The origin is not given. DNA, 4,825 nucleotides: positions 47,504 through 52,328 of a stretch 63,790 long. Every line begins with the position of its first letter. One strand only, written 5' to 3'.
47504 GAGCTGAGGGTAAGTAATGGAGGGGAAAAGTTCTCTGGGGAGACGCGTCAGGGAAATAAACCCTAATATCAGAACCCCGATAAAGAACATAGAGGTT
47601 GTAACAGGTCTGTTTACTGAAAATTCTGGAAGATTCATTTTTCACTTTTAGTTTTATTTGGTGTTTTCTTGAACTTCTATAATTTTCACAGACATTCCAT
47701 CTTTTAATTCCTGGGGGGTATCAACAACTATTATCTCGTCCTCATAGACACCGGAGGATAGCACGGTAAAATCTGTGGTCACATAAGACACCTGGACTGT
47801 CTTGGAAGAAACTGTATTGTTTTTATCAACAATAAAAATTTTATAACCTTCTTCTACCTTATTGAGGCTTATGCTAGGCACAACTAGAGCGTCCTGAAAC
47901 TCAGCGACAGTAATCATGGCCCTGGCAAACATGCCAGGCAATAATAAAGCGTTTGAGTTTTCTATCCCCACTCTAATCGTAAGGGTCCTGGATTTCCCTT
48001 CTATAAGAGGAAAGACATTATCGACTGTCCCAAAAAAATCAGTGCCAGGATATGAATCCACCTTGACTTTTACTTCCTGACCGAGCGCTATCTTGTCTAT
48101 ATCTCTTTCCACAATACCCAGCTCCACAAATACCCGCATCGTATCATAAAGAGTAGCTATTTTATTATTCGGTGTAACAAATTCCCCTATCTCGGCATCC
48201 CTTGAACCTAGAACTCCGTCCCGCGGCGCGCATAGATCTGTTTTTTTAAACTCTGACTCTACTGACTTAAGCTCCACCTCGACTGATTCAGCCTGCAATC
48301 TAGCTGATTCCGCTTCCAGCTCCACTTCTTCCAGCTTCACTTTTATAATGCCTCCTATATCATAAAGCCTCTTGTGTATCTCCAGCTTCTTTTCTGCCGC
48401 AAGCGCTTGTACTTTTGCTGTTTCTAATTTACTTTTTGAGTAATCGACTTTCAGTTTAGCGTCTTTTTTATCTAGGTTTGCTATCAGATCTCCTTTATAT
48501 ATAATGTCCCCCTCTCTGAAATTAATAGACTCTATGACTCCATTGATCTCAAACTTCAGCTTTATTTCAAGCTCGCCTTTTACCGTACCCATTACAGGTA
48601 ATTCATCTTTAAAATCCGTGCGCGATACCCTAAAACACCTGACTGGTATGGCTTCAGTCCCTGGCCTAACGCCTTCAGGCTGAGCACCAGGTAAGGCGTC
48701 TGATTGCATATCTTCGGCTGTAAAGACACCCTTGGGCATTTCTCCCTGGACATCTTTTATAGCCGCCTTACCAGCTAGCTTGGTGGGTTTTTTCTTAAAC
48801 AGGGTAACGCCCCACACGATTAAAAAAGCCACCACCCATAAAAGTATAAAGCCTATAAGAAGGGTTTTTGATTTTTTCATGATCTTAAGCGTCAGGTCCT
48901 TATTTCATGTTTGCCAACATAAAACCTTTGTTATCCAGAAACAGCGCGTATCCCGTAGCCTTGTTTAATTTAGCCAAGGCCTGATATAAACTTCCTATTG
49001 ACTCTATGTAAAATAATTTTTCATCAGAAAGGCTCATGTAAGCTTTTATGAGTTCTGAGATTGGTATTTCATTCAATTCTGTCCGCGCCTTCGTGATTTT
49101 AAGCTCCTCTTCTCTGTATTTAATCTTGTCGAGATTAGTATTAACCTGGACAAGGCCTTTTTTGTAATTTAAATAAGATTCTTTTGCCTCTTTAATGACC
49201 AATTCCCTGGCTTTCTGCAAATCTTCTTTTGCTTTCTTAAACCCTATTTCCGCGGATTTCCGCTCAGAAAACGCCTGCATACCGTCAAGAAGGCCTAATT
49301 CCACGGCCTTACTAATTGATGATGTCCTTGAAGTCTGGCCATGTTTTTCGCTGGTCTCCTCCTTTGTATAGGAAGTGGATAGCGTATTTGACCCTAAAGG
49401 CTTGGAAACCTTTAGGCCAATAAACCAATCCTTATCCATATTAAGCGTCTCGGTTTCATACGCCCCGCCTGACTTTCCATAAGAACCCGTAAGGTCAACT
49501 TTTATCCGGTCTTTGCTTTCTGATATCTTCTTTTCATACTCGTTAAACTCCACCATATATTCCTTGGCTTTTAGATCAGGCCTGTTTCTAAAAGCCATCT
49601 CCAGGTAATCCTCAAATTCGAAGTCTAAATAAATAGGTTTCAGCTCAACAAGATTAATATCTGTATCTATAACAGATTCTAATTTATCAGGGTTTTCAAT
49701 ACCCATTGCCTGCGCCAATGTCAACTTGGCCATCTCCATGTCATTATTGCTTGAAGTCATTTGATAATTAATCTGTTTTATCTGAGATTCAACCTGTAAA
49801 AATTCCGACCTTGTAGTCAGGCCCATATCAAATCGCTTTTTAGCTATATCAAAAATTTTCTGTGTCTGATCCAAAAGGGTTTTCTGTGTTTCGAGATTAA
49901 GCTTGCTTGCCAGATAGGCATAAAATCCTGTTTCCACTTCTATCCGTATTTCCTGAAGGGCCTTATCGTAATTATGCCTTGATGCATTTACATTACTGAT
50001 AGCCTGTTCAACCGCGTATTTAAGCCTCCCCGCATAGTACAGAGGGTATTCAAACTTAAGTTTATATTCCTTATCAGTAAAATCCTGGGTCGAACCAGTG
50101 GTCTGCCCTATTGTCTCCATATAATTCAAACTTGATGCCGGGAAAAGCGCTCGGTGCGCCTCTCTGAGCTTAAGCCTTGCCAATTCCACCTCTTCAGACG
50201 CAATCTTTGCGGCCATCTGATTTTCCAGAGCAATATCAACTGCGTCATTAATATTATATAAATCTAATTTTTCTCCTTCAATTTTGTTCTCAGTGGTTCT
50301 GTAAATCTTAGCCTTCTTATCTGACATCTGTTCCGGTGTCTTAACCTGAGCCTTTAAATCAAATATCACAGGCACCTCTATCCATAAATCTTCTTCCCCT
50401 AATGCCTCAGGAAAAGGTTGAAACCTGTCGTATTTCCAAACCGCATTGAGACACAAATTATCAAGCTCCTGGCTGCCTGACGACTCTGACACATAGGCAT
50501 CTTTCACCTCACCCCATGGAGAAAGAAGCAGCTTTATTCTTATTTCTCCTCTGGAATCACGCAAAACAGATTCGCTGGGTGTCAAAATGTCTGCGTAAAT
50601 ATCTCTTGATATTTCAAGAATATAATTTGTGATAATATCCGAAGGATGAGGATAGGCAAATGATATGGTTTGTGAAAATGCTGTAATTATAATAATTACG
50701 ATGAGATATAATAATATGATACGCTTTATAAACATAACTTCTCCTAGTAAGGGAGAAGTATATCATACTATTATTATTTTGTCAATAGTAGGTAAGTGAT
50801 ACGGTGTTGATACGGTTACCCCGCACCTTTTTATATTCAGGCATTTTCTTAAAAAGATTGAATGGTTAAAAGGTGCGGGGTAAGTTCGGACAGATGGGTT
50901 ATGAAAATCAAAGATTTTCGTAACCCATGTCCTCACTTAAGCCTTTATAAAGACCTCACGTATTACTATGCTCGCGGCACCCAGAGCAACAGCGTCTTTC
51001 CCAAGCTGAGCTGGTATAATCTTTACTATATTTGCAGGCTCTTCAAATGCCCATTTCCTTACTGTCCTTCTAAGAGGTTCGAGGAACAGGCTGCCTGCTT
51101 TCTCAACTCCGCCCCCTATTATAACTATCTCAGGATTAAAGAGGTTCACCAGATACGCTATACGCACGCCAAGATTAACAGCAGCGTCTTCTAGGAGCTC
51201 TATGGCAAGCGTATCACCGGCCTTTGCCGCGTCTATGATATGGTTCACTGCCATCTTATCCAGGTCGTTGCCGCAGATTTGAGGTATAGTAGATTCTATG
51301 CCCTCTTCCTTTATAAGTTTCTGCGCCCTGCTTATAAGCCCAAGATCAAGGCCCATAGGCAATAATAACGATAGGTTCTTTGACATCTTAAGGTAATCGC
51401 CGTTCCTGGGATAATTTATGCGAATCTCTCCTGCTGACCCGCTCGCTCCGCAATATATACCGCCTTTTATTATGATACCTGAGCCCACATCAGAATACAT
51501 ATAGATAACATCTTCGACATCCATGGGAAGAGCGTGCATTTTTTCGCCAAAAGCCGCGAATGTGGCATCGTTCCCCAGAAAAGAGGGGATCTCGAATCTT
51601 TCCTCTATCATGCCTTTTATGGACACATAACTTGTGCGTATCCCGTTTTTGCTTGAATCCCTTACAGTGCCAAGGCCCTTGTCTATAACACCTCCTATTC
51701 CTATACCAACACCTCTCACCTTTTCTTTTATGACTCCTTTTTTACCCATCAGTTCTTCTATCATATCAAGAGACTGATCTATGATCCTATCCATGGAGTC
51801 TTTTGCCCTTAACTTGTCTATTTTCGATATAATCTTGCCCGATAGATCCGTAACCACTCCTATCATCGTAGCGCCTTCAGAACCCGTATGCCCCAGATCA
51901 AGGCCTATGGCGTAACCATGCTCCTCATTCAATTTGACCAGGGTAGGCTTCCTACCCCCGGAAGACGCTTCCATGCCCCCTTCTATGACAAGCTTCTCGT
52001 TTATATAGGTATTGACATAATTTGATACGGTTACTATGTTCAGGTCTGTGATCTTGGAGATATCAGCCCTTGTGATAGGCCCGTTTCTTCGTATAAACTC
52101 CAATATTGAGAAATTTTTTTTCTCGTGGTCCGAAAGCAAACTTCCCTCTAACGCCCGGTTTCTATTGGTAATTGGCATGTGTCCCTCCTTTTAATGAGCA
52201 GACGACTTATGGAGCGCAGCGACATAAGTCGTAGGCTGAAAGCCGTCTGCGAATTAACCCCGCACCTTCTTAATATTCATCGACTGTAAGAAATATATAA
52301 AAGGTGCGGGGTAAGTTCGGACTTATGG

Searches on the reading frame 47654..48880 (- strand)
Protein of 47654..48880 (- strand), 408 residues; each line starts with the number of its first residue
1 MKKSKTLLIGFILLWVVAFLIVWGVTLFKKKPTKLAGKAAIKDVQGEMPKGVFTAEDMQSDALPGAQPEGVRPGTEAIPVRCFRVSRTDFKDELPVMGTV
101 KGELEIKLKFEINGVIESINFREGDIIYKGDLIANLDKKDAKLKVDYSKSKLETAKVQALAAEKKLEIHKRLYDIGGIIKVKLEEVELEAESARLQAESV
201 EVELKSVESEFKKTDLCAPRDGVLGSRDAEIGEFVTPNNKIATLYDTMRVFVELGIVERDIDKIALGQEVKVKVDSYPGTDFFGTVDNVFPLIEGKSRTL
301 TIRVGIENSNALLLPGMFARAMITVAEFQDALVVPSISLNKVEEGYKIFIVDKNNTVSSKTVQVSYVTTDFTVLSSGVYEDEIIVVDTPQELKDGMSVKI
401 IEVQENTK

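Call 5: search_protein_families(library=pfam, proteins=[window:47654-48880:-], max_evalue=0.01)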
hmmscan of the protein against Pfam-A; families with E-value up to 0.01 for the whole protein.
window:47654-48880:- (408 aa): 3 families
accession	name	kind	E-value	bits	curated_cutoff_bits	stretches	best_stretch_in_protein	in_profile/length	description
PF16576.10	HlyD_D23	-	5e-29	101.6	30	1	105-319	19-214/214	Barrel-sandwich domain of CusB or HlyD membrane-fusion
PF13437.12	HlyD_3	-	5e-17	63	22.2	1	217-316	3-106/106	HlyD family secretion protein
PF13533.13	Biotin_lipoyl_2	-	0.0016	18.6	29.8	1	107-137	2-32/32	Biotin-lipoyl like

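Call 6: search_protein_families(library=ncbifam, proteins=[window:47654-48880:-], max_evalue=0.01)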
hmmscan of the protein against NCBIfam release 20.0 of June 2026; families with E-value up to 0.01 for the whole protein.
window:47654-48880:- (408 aa): 28 families (the best 25 are shown)
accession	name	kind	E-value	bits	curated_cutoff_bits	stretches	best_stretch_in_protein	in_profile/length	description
TIGR01730.1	RND_mfp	subfamily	8.1e-64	215.6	94.9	1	81-400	2-321/322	efflux RND transporter periplasmic adaptor subunit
TIGR00999.1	8a0102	subfamily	4.1e-31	108.1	319.3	1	124-387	1-265/271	CzcB/NccB family metal efflux transporter periplasmic adaptor subunit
NF008589.1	PRK11556.1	equivalog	3.9e-28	98.4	391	1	66-404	45-391/392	MdtA/MuxA family multidrug efflux RND transporter periplasmic adaptor subunit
NF002939.0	PRK03598.1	equivalog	1.6e-19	70.3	393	2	191-294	182-285/332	secretion protein HlyD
TIGR00998.1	8a0101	subfamily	9.8e-18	64.2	390.8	2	192-289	183-281/334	EmrA/EmrK family multidrug efflux transporter periplasmic adaptor subunit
NF045904.1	RND-peri-MexE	equivalog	5.6e-17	61.7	714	1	106-403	64-371/390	multidrug efflux RND transporter periplasmic adaptor subunit MexE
NF045680.1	DiMtlExpIhpB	equivalog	1.3e-16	60.5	450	1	207-383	129-305/326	divalent metal ion exporter adaptor subunit IhpB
NF007303.0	PRK09783.1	subfamily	6.2e-15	54.5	390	1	212-387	213-387/414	copper/silver efflux system membrane fusion protein CusB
NF007362.0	PRK09859.1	equivalog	5.1e-14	52.2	738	1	107-406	63-377/385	multidrug transporter subunit MdtE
TIGR01843.1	type_I_hlyD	subfamily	5.1e-14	52.1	208.65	1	148-282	205-341/422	HlyD family type I secretion periplasmic adaptor subunit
NF007132.1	PRK09578.1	equivalog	1.6e-13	50.1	512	1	294-407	269-382/396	MexX/AxyX family multidrug efflux RND transporter periplasmic adaptor subunit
NF007785.0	PRK10476.1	equivalog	6.3e-13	48.3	376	1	193-289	188-284/347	multidrug transporter subunit MdtN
TIGR02971.1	heterocyst_DevB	subfamily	1.2e-12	47.8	129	2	184-295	175-284/327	ABC exporter membrane fusion protein, DevB family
NF033138.2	RND-peri-MexC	equivalog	9.8e-12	44.7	625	1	299-399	269-370/375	MexC family multidrug efflux RND transporter periplasmic adaptor subunit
NF011604.1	PRK15030.1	equivalog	1.3e-11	44.1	765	1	108-405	68-380/397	multidrug efflux RND transporter periplasmic adaptor subunit AcrA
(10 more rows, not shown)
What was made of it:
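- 47654..48880 (-): Periplasmic adaptor (membrane fusion protein) of the pump. HlyD_D23/HlyD_3 (call 5); TIGR01730 RND_mfp 215.6 bits (call 6).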

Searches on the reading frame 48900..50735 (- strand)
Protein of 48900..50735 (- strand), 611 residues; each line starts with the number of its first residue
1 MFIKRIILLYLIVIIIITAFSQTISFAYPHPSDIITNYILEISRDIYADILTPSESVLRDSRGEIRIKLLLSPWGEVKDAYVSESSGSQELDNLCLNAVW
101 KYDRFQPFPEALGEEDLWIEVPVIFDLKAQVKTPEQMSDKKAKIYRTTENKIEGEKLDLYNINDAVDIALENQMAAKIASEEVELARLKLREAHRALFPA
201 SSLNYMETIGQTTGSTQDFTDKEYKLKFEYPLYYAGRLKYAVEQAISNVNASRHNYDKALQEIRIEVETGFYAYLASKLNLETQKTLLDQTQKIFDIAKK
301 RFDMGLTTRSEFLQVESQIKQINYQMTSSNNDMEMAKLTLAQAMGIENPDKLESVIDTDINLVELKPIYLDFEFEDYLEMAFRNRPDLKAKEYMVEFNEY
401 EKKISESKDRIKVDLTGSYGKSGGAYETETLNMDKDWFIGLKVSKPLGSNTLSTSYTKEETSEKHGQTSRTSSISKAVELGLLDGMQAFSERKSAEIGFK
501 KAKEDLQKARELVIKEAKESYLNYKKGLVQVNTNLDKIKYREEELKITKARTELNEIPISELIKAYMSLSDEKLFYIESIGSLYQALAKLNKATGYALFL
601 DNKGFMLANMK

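Call 5: search_protein_families(library=pfam, proteins=[window:48900-50735:-], max_evalue=0.01)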
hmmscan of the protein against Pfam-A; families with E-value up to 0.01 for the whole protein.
window:48900-50735:- (611 aa): 3 families
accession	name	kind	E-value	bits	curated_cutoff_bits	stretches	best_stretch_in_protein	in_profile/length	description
PF02321.23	OEP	-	6.4e-43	147.2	22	2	163-345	2-187/187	Outer membrane efflux protein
PF03544.19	TonB_C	-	3.6e-08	34.2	24.6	1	53-127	6-79/79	Gram-negative bacterial TonB protein C-terminal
PF13103.11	TonB_2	-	0.00012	22.6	22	1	37-121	3-83/85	TonB C terminal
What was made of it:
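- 48900..50735 (-): Outer-membrane factor (TolC-like OEP) with an N-terminal TonB_C domain; first gene of the operon. Pfam OEP 147 bits plus TonB_C at aa 53-127 (call 5).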

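Call 6: search_protein_families(library=ncbifam, proteins=[window:48900-50735:-], max_evalue=0.01)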
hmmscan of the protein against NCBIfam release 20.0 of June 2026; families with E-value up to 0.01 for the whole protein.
window:48900-50735:- (611 aa): 9 families
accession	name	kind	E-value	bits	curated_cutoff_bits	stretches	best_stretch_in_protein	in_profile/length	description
TIGR01844.1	type_I_sec_TolC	subfamily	4.9e-30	104.9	225.15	2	162-447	5-285/414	TolC family outer membrane protein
TIGR01845.1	outer_NodT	subfamily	2.2e-18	66.3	210.05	1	162-447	59-345/460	efflux transporter outer membrane subunit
TIGR01352.1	tonB_Cterm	subfamily_domain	4.2e-08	33.4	27.1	1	54-128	5-76/76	TonB family protein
NF033143.1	efflux_OM_AdeK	equivalog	3.1e-07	29.5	900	1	164-440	66-339/480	multidrug efflux RND transporter AdeIJK outer membrane channel subunit AdeK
NF033142.1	efflux_OM_AdeC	exception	5.3e-06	25.3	975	1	230-446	135-345/465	multidrug efflux RND transporter AdeABC outer membrane channel subunit AdeC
NF007002.0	PRK09465.1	equivalog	6.4e-06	25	495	1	170-354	34-218/460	outer membrane channel protein TolC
NF052390.1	efflux_OMP_AbuO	equivalog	3.8e-05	22.6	700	0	281-531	162-398/447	multidrug efflux outer membrane protein AbuO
NF047721.1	ToxDrgExpTdeA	equivalog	0.00087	18.3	550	1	207-320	312-425/455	toxin/drug exporter TdeA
NF047680.1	LIC13197_LIC10919_LIC10469_fam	subfamily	0.0047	16.4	280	1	281-414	18-151/207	LIC13197/LIC10919/LIC10469 family protein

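Call 63: find_homologous_proteins(query=window:48900-50735:-, max_evalue=1e-30)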
Query window:48900-50735:- (611 aa): 135 proteins with E <= 1e-30 among 8000 candidates; the best 120 are listed.
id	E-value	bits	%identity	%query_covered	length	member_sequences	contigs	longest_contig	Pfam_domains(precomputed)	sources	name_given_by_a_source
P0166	0.0e+0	1323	100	100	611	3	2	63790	PF03544.20,PF02321.24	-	-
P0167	0.0e+0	1060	79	100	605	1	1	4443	PF03544.20,PF02321.24,PF13103.12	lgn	-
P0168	0.0e+0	1025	78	100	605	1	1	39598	PF03544.20,PF02321.24,PF13103.12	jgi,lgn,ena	-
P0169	0.0e+0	1024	78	100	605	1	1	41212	PF03544.20,PF02321.24,PF13103.12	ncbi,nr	ncbi:MAG: TonB family protein [Candidatus Omnitrophica bacterium]|nr:TonB family protein [Candidatus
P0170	0.0e+0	1020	76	100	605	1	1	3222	PF03544.20,PF02321.24,PF13103.12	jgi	jgi:TonB family protein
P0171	1.5e-297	1006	79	97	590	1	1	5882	PF03544.20,PF02321.24,PF13103.12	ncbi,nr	ncbi:MAG: TonB family protein [Candidatus Omnitrophica bacterium]|nr:TonB family protein [Candidatus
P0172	1.9e-297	1006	75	100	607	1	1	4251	PF02321.24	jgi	jgi:outer membrane protein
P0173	3.6e-284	962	72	100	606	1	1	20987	PF02321.24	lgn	-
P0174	2.3e-276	936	70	100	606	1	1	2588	PF03544.20,PF02321.24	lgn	-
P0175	1.6e-245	834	61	100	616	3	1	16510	PF03544.20,PF02321.24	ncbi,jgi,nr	ncbi:MAG: hypothetical protein AUJ70_04995 [Candidatus Omnitrophica bacterium CG1_02_40_15]|nr:MAG: 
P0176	2.4e-245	834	61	100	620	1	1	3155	PF03544.20,PF02321.24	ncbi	-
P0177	6.1e-245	832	62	100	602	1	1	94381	PF03544.20,PF02321.24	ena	-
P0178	6.5e-245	832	62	100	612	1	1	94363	PF03544.20,PF02321.24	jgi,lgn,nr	nr:TolC family protein [Candidatus Omnitrophota bacterium]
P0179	2.7e-244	830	61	100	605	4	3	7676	PF03544.20,PF02321.24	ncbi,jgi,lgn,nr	ncbi:MAG: TonB family protein [Candidatus Omnitrophica bacterium]|nr:TonB family protein [Candidatus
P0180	8.7e-244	829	61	100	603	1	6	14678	PF03544.20,PF02321.24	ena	-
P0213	2.5e-238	811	61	100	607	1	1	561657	PF03544.20,PF02321.24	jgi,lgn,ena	-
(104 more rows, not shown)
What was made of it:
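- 48900..50735 (-): The same architecture appears in more than 100 Omnitrophota protein clusters (call 63).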

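Call 64: find_encoding_contigs(protein=P0168, flank=2500, max_places=1)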
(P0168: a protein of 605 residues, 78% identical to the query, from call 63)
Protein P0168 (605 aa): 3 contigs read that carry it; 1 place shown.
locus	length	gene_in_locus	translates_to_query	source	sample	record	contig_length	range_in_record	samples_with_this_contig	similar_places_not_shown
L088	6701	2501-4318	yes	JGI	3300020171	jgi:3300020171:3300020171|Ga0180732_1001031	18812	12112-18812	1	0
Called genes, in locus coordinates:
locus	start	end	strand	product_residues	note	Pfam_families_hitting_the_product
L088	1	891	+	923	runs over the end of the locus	-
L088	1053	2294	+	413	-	PF00480:ROK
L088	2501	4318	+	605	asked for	PF13103:TonB_2 (weak), PF03544:TonB_C, PF02321:OEP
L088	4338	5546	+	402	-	PF25973:BSH_CzcB (weak), PF25944:Beta-barrel_RND (weak), PF25954:Beta-barrel_RND_2, PF25989:YknX_C (faint)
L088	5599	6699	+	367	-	?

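Call 65: find_encoding_contigs(protein=P0169, flank=2500, max_places=1)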
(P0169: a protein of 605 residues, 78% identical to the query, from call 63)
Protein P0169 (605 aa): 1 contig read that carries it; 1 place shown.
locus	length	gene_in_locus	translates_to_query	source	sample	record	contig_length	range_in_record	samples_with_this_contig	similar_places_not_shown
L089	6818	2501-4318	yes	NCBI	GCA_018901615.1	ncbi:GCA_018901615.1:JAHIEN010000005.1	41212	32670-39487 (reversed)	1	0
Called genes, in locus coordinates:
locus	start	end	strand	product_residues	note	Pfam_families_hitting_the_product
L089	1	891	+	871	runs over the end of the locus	?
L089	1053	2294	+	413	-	PF00480:ROK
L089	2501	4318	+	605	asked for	PF13103:TonB_2 (weak), PF03544:TonB_C, PF02321:OEP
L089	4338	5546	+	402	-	PF25973:BSH_CzcB (weak), PF25944:Beta-barrel_RND (weak), PF25954:Beta-barrel_RND_2, PF25989:YknX_C (faint)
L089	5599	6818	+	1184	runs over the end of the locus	PF00873:ACR_tran, PF03176:MMPL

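Call 66: find_encoding_contigs(protein=P0173, flank=2500, max_places=1)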
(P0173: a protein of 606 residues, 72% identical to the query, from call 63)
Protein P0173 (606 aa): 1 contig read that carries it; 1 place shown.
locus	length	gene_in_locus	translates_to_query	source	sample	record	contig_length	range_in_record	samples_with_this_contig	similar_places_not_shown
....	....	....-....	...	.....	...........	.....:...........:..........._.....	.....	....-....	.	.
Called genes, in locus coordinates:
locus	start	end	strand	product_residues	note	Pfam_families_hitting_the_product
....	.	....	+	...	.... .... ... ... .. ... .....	?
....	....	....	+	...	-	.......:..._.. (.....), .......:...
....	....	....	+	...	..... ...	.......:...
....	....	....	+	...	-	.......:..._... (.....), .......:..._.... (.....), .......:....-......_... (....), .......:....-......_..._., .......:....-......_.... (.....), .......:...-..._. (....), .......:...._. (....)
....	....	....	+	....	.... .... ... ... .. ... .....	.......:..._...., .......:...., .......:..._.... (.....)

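Call 67: find_encoding_contigs(protein=P0177, flank=2500, max_places=1)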
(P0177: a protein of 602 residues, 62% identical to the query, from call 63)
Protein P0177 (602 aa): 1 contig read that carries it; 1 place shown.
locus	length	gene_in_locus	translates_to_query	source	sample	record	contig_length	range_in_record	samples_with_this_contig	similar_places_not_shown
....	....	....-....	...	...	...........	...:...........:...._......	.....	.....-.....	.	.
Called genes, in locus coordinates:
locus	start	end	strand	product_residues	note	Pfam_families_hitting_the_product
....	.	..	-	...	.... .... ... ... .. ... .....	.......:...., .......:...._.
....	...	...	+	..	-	-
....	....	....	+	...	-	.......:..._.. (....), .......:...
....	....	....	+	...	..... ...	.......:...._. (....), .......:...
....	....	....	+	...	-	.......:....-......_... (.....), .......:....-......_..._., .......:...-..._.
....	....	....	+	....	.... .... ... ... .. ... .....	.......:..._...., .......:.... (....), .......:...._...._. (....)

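Call 68: find_encoding_contigs(protein=P0213, flank=2500, max_places=1)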
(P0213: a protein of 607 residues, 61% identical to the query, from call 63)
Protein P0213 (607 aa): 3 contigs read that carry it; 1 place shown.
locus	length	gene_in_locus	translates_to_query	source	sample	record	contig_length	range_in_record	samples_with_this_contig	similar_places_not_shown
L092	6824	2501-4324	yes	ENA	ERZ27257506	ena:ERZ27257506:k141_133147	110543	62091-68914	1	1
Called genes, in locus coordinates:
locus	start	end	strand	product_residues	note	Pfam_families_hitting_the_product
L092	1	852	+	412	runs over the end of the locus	PF13412:HTH_24 (weak), PF00480:ROK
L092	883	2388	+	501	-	PF00083:Sugar_tr (faint), PF07690:MFS_1, PF13347:MFS_2, PF12832:MFS_1_like, PF07690:MFS_1 (weak)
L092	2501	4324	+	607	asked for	PF03544:TonB_C (weak), PF02321:OEP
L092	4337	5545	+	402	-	PF25973:BSH_CzcB (weak), PF25944:Beta-barrel_RND (weak), PF25954:Beta-barrel_RND_2, PF25967:RND-MFP_C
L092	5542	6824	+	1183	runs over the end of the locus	PF00873:ACR_tran, PF02355:SecD_SecF_C (faint), PF03176:MMPL, PF08220:HTH_DeoR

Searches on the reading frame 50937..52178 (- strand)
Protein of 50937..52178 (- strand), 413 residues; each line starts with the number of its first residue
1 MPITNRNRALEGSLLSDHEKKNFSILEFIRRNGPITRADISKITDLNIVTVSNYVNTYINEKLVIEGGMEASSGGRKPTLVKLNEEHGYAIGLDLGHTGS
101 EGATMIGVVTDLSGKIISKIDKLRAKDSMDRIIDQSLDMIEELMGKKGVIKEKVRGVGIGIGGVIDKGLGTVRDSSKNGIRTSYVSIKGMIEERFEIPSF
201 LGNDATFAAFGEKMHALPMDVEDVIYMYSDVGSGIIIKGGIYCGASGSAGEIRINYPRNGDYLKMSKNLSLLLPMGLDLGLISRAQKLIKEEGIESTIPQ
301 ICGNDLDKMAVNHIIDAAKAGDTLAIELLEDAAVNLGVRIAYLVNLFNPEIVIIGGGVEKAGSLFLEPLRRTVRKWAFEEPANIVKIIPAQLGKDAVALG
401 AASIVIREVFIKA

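Call 5: search_protein_families(library=pfam, proteins=[window:50937-52178:-], max_evalue=0.01)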
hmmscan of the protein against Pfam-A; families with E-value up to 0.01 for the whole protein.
window:50937-52178:- (413 aa): 3 families
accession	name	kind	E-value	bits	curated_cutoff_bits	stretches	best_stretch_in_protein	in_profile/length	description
PF00480.26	ROK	-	3.9e-35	122.2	22.9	2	298-407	184-293/294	ROK family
PF13412.12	HTH_24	-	0.00031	20.7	21.9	1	21-63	4-46/48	Winged helix-turn-helix DNA-binding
PF12802.13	MarR_2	-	0.0091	16.6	27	0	23-64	8-50/61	MarR family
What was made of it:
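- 50937..52178 (-): ROK-family regulator with N-terminal HTH, directly upstream of the operon; rival candidate for binding the operator. Pfam ROK 122 bits plus HTH_24 (call 5).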
